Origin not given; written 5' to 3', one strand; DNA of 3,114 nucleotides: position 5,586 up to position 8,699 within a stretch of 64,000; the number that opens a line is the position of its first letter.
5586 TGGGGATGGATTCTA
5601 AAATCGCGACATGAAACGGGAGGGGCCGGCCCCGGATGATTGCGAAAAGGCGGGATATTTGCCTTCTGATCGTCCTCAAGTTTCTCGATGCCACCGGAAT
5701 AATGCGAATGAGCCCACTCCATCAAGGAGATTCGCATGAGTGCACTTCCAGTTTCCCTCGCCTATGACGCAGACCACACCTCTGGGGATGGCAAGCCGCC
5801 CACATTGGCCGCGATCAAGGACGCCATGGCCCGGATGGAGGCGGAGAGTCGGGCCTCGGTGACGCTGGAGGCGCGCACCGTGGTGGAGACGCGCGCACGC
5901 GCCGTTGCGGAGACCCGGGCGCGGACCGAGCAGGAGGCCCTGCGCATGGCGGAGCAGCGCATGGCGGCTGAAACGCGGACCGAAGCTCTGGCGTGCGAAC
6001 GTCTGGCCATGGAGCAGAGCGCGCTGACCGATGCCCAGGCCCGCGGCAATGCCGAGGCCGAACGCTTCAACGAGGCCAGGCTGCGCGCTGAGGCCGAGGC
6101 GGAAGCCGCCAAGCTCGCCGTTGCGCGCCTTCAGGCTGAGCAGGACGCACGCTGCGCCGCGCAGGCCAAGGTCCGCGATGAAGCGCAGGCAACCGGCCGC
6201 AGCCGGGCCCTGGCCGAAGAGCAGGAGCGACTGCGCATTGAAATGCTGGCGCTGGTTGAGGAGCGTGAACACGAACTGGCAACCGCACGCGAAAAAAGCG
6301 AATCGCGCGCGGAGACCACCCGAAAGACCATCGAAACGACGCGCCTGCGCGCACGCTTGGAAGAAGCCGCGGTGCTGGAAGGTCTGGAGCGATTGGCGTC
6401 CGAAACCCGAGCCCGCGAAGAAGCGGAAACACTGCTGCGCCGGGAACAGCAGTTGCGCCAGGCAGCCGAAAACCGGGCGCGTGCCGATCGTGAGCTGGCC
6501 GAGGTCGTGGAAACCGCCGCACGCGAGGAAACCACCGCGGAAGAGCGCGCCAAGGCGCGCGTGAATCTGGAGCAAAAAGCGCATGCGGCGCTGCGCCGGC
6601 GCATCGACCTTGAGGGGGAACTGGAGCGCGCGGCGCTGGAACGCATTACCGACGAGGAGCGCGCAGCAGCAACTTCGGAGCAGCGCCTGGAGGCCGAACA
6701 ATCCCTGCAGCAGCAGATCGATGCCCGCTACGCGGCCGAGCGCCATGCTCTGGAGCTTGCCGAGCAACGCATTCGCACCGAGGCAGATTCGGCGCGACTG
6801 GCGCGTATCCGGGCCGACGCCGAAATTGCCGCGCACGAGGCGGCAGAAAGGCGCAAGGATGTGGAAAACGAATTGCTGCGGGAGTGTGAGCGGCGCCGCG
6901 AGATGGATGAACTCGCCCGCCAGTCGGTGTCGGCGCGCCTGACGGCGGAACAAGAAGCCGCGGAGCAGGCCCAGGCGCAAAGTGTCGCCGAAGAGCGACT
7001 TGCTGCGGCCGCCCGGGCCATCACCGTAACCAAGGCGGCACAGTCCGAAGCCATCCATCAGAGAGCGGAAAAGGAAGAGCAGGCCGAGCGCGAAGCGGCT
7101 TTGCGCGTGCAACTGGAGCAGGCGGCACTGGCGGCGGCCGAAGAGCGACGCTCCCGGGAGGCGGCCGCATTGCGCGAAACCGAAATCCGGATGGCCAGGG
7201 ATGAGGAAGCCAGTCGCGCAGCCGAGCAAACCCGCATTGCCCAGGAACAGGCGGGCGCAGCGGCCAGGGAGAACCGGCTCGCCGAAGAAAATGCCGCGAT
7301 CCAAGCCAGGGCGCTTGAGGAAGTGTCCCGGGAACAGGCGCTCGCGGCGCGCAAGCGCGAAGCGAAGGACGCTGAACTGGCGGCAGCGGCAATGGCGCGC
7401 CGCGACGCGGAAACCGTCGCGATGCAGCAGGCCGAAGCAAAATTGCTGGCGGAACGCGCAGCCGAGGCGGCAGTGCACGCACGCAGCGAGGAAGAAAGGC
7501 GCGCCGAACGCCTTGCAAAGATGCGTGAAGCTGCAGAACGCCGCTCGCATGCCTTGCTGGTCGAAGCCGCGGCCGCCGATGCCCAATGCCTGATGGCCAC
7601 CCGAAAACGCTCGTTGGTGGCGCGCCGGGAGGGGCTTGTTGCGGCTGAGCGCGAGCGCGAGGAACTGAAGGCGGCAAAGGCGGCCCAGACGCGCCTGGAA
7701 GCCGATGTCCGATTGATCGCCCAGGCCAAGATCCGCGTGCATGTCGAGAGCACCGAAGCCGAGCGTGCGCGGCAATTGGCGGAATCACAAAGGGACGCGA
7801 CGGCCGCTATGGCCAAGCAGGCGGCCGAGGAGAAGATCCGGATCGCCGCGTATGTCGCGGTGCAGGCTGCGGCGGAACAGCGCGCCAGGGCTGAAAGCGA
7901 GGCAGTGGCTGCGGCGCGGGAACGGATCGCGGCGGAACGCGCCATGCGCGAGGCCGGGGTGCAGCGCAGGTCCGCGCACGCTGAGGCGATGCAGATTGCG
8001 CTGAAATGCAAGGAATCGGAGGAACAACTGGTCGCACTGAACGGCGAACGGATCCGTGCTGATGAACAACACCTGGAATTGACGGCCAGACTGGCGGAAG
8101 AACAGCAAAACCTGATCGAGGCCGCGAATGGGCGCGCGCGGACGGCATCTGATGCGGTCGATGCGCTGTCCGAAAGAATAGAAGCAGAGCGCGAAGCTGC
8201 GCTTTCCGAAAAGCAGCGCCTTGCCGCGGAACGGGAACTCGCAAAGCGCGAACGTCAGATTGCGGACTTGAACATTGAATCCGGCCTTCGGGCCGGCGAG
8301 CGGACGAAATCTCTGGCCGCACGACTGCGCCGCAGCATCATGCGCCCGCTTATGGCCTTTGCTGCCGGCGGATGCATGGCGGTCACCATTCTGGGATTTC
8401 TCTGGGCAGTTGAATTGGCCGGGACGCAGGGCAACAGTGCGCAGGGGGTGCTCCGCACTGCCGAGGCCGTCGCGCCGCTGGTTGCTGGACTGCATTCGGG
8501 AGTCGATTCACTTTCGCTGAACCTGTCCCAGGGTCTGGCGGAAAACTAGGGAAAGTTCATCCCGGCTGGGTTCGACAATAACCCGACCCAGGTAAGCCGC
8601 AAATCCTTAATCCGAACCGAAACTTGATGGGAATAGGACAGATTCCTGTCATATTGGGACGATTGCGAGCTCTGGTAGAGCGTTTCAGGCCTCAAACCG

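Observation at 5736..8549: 937-aa tail-anchored Ala/Glu/Arg coiled-coil giant directly upstream of the phaC promoter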

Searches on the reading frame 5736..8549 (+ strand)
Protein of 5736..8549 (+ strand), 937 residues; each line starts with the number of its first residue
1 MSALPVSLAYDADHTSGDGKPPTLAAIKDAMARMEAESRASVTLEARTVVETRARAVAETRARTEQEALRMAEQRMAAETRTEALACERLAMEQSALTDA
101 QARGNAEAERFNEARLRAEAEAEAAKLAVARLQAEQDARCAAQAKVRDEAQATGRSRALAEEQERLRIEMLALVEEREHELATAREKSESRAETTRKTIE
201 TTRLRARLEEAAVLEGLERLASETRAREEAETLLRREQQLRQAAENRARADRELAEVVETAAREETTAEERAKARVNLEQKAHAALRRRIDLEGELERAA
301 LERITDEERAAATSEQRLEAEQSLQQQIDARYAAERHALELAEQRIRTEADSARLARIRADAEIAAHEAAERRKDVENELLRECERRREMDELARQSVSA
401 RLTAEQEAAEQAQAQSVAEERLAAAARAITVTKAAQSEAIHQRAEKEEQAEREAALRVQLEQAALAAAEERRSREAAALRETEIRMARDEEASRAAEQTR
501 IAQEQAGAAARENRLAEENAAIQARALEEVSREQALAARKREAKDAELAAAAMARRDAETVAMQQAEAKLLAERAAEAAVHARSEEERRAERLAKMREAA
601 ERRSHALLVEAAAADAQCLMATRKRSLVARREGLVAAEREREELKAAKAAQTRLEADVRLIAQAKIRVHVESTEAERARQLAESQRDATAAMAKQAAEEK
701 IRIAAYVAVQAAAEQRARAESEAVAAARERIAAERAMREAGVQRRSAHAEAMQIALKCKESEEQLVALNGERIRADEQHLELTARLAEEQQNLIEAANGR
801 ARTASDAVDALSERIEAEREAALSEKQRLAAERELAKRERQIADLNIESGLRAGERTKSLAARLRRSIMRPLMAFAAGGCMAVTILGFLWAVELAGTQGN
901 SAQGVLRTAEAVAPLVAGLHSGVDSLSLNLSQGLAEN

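Call 4: search_protein_families(library=pfam, proteins=[window:5736-8549:+], max_evalue=0.01)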
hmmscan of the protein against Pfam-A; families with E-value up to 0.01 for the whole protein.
window:5736-8549:+ (937 aa): 0 families

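Call 6: search_protein_families(library=ncbifam, proteins=[window:5736-8549:+], max_evalue=0.1)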
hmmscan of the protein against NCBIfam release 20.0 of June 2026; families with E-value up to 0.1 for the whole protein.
window:5736-8549:+ (937 aa): 0 families

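Call 7: search_solved_structures(query=window:5736-8546:+, max_evalue=1)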
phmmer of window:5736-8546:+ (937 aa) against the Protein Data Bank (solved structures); distinct sequences matched with E-value up to 1: 0.

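Call 8: find_encoding_contigs(protein=window:5736-8546:+, flank=10000, max_places=6)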
Protein window:5736-8546:+ (937 aa): 1 contig read that carries it; 1 place shown.
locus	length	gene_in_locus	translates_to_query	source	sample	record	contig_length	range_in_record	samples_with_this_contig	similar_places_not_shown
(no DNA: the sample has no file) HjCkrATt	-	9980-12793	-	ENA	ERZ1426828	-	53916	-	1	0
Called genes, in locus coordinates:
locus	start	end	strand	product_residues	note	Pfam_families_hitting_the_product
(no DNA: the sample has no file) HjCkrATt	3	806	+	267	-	?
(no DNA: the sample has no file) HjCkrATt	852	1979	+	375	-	PF08402:TOBE_2 (faint), PF00005:ABC_tran, PF13304:AAA_21 (faint)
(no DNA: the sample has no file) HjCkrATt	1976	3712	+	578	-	PF00528:BPD_transp_1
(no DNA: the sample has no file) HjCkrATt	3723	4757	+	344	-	PF02668:TauD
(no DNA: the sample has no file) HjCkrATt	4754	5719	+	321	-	PF00389:2-Hacid_dh, PF02826:2-Hacid_dh_C, PF00670:AdoHcyase_NAD (weak)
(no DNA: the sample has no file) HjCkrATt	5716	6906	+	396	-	PF02746:MR_MLE_N, PF13378:MR_MLE_C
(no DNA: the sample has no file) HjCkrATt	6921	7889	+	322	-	PF03401:TctC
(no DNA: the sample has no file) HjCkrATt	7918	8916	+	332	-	PF03401:TctC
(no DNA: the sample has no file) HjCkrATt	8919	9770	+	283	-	PF02668:TauD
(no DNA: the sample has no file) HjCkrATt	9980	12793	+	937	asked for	-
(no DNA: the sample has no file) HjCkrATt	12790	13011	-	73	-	-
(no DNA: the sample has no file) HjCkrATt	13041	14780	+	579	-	PF07167:PhaC_N, PF00561:Abhydrolase_1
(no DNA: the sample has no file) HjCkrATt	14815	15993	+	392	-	PF00108:Thiolase_N, PF00109:ketoacyl-synt (weak), PF02803:Thiolase_C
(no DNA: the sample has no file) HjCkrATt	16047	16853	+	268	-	PF00106:adh_short, PF08659:KR, PF13561:adh_short_C2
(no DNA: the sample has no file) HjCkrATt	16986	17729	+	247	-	PF00106:adh_short, PF08659:KR, PF23441:SDR (weak), PF13561:adh_short_C2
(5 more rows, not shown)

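Call 9: find_homologous_proteins(query=window:5736-8546:+, max_evalue=0.001)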
Query window:5736-8546:+: 8000 candidates shared short words with the query, none scored E <= 0.001.
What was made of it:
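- Tried and rejected: Full-length word-indexed search (call 9).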

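Call 20: list_cluster_members(proteins=[window:5736-8546:+])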
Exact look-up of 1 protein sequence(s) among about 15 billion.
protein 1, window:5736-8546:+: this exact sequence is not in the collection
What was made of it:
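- Tried and rejected: The exact sequence is also absent from that collection (call 20).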

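Call 42: search_protein_representatives(protein=window:5736-8546:+)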
Query: 937 residues. Proteins with E-value up to 0.001 (for the whole library): 6; up to 1e-10: 4; up to 1e-30: 1. The best 6 are listed.
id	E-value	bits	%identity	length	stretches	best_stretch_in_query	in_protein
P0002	5.0e-81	289.9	89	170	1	769-937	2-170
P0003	1.2e-26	110.1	63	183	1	838-937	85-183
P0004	1.8e-17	79.8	77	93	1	4-64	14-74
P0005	6.0e-11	58.2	43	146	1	5-136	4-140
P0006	9.2e-10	54.3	57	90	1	5-76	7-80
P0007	9.8e-05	37.7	40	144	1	6-88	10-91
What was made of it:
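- Tried and rejected: It gave only six short fragments of the same clade or family (call 42).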

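Call 45: find_encoding_contigs(protein=P0003, flank=10000)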
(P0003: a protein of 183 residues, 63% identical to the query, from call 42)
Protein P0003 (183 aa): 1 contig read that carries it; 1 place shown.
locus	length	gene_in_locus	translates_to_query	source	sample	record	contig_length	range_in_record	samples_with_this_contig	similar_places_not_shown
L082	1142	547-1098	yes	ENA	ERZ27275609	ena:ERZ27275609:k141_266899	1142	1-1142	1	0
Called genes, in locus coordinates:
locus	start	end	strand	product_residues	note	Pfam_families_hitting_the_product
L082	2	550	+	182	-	?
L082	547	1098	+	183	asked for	-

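Call 46: find_encoding_contigs(protein=P0005, flank=10000)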
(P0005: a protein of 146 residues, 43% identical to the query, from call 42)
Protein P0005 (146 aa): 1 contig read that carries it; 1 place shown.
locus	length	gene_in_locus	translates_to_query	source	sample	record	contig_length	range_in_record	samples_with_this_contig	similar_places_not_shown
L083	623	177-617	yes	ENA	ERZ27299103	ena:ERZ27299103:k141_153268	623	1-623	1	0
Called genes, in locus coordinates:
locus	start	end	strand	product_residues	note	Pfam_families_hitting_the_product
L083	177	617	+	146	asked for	-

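Call 47: find_encoding_contigs(protein=P0007, flank=10000)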
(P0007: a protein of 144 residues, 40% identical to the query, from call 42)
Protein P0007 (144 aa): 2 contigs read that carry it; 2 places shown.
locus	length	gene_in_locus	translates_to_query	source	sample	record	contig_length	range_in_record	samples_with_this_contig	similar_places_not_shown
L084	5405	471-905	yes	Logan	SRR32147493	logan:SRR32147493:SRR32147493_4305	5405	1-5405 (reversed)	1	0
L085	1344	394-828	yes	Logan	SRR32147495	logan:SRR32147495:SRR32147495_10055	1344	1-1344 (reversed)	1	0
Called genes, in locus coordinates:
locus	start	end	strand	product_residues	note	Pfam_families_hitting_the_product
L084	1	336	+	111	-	?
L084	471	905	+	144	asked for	-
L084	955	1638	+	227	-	PF02390:Methyltransf_4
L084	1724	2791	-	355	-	PF04055:Radical_SAM, PF06969:HemN_C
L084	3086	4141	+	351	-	PF00891:Methyltransf_2, PF02353:CMAS, PF05175:MTS, PF13489:Methyltransf_23, PF13847:Methyltransf_31, PF08241:Methyltransf_11, PF08242:Methyltransf_12, PF13649:Methyltransf_25, +4 more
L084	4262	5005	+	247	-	PF01177:Asp_Glu_race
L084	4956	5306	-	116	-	PF13997:YqjK (weak)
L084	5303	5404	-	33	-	?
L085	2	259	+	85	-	?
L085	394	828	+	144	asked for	-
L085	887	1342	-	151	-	?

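Call 48: predict_structure(protein=window:5736-8546:+)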
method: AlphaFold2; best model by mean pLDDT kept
length: 937 residues; sequences in the alignment: 1
mean_pLDDT: 61.3   pTM: 0.25
mean pLDDT of the five models: 61.3, 60.5, 59.5, 59.0, 56.9
residues with pLDDT >= 90: 0; 70-90: 221; 50-70: 541; < 50: 175
segments of 3 or more residues with pLDDT < 50: 1-22, 184-196, 265-267, 428-432, 434-436, 622-625, 627-635, 759-765, 849-937
pLDDT, mean of each block of 10 residues (from residue 1): 35 33 56 59 59 67 74 70 73 71 74 70 71 68 59 60 68 62 48 52 65 69 67 72 74 73 59 72 76 75 67 63 71 72 75 75 74 77 75 65 57 51 49 47 57 67 63 66 66 63 64 68 65 66 65 66 67 68 68 71 67 56 46 48 64 65 64 64 66 65 68 64 67 64 58 50 49 59 66 65 62 66 62 63 57 38 35 32 35 34 37 38 42 36
secondary structure, 60 per line:
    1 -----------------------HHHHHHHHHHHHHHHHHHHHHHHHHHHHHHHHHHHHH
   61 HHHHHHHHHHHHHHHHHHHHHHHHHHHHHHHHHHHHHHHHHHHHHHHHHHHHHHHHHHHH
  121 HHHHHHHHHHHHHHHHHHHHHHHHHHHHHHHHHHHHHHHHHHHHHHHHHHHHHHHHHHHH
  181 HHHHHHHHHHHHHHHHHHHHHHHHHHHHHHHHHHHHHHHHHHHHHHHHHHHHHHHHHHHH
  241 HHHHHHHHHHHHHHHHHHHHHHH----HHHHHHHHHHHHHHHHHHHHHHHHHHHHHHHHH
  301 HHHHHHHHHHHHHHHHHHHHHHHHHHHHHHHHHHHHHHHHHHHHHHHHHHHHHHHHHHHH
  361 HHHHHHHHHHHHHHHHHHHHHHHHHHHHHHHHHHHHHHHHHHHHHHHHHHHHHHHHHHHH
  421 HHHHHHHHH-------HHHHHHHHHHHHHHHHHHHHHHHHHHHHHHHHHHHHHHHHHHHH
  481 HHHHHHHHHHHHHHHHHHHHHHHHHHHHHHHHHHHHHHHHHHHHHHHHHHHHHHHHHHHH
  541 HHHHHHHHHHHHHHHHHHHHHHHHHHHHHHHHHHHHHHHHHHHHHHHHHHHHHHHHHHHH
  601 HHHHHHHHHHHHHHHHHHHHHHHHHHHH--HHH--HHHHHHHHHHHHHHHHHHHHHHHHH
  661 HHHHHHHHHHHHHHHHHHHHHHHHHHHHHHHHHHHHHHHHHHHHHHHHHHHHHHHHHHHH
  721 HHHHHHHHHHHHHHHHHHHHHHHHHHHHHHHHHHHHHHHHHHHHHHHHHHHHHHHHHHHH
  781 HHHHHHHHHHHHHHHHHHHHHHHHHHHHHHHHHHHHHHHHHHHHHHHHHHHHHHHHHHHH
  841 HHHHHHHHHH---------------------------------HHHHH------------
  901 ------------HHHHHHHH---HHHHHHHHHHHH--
elements in order (helices of 4 or more, strands of 3 or more residues): H24-263 H268-429 H437-628 H636-850 H884-888 H913-920 H924-935
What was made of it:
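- Helical rod: AF2 gives four helices covering residues 24-850 (call 48). The AF2 model is single-sequence and low-confidence (pLDDT 61, pTM 0.25), and it did not fold the C-terminal 90 residues (call 48).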

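Call 54: find_encoding_contigs(protein=P0004, flank=10000)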
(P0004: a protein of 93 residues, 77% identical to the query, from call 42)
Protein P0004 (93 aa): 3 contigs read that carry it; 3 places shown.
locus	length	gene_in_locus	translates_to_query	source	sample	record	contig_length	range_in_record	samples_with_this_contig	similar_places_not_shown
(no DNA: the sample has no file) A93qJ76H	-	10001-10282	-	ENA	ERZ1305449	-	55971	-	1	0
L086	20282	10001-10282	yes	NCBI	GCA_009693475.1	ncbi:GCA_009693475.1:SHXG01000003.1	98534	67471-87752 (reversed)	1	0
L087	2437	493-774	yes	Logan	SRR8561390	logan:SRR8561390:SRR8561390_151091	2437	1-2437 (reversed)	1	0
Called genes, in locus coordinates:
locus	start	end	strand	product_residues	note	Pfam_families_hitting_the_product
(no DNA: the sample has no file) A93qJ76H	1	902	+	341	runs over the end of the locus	PF01547:SBP_bac_1, PF13531:SBP_bac_11, PF13416:SBP_bac_8, PF13343:SBP_bac_6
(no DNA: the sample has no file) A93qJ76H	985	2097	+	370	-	PF00005:ABC_tran, PF13304:AAA_21 (faint), PF08402:TOBE_2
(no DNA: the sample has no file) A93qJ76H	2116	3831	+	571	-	PF00528:BPD_transp_1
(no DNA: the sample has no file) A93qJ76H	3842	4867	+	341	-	PF02668:TauD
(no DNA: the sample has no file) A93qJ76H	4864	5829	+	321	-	PF00389:2-Hacid_dh, PF02826:2-Hacid_dh_C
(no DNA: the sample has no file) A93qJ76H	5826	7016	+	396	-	PF02746:MR_MLE_N, PF13378:MR_MLE_C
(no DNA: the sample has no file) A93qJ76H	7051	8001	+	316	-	PF03401:TctC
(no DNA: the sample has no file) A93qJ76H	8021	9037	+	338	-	PF03401:TctC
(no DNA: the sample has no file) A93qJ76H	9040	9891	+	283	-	PF02668:TauD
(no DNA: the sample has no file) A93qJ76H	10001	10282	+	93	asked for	-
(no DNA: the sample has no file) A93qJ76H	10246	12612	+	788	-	-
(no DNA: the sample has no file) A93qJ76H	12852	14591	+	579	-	PF07167:PhaC_N, PF00561:Abhydrolase_1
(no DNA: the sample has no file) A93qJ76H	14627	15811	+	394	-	PF00108:Thiolase_N, PF00109:ketoacyl-synt (weak), PF02803:Thiolase_C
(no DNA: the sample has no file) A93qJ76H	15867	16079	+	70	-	PF00106:adh_short (weak)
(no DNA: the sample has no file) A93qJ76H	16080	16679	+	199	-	PF00106:adh_short, PF08659:KR, PF13561:adh_short_C2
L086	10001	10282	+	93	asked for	-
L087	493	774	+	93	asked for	-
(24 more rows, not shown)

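Call 75: fold_search(model_id=the predicted structure, library=pdb)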
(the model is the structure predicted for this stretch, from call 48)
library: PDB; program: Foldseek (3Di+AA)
matches with E <= 10: 197; with E <= 0.001: 0
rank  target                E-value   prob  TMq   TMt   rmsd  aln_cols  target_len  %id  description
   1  9div_E                8.2e-01  0.47  0.05  0.26   5.1        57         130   23  The crystal structure of de novo designed ChuA binding protein C8 (released 2025-05-21)
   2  9div_A                1.1e+00  0.44  0.05  0.27   5.0        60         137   23  The crystal structure of de novo designed ChuA binding protein C8 (released 2025-05-21)
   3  7emf_V                1.2e+00  0.54  0.10  0.51   6.2       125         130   18  Human Mediator (deletion of MED1-IDR) in a Tail-extended conformation (released 2021-05-05)
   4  9div_B                1.4e+00  0.33  0.05  0.24   5.2        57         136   24  The crystal structure of de novo designed ChuA binding protein C8 (released 2025-05-21)
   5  6dmp_MODEL_1_A        1.6e+00  0.84  0.07  0.73   1.8        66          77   21  De Novo Design of a Protein Heterodimer with Specificity Mediated by Hydrogen Bond Networks (released 2018-12-19)
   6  8h1j_A                1.6e+00  0.47  0.05  0.12   2.6        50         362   18  Cryo-EM structure of the TnpB-omegaRNA-target DNA ternary complex (released 2023-04-12)
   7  4ckg_B                1.7e+00  0.23  0.08  0.17   7.6       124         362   20  Helical reconstruction of ACAP1(BAR-PH domain) decorated membrane tubules by cryo-electron microscopy (released 2014-10-15)
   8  5j2l_A                2.0e+00  0.25  0.06  0.47   5.1        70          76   16  De novo design of protein homo-oligomers with modular hydrogen bond network-mediated specificity (released 2016-05-25)
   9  7lbm_n                2.0e+00  0.14  0.05  0.13   5.5        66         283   23  Structure of the human Mediator-bound transcription pre-initiation complex (released 2021-03-24)
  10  2f1m_A                2.1e+00  0.38  0.06  0.21   2.8        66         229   17  Conformational flexibility in the multidrug efflux system protein AcrA (released 2006-03-21)
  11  7ena_v                2.2e+00  0.35  0.10  0.49   7.4       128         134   17  TFIID-based PIC-Mediator holo-complex in pre-assembled state (pre-hPIC-MED) (released 2021-05-26)
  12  2f1m_B                2.2e+00  0.30  0.05  0.21   3.5        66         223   15  Conformational flexibility in the multidrug efflux system protein AcrA (released 2006-03-21)
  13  8d06_A                2.4e+00  0.60  0.05  0.67   2.6        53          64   13  Hallucinated C3 protein assembly HALC3_104 (released 2022-09-28)
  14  9tg4_D                2.4e+00  0.33  0.06  0.14   2.8        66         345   17  Structure of the YbjP lipoprotein bound to the AcrABZ-TolC efflux pump (released 2026-04-08)
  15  8r6p_D                2.4e+00  0.28  0.05  0.04   4.0        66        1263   17  Mycobacterium smegnatis RNA polymerase RP2-like transcription initiation complex with SigmaA, RbpA, HelD N-terminal do (released 2024-10-02)
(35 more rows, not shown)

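Call 84: search_protein_families(library=phrogs, proteins=[window:5736-8546:+], max_evalue=0.01)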
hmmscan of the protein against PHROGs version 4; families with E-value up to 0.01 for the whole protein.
window:5736-8546:+ (937 aa): 0 families

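Call 85: search_protein_families(library=padloc, proteins=[window:5736-8546:+], max_evalue=0.01)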
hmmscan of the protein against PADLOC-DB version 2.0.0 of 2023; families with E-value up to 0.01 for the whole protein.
window:5736-8546:+ (937 aa): 0 families
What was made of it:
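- No catalytic or nucleotide-binding family hit in any library (calls 4, 6, 7, 84, 85).
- Tried and rejected: PHROGs and PADLOC gave no hits, so a phage tape-measure or defence role is rejected (calls 84, 85).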

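Call 93: search_dna_similar(query=window:5736-8546:+, collection=plasmids, mode=protein, max_evalue=0.000001, max_rows=15)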
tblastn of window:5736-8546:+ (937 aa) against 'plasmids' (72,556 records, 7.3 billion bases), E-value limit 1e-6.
No match.
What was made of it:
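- Tried and rejected: PDB sequence search and tblastn against plasmids gave nothing (calls 7, 93).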
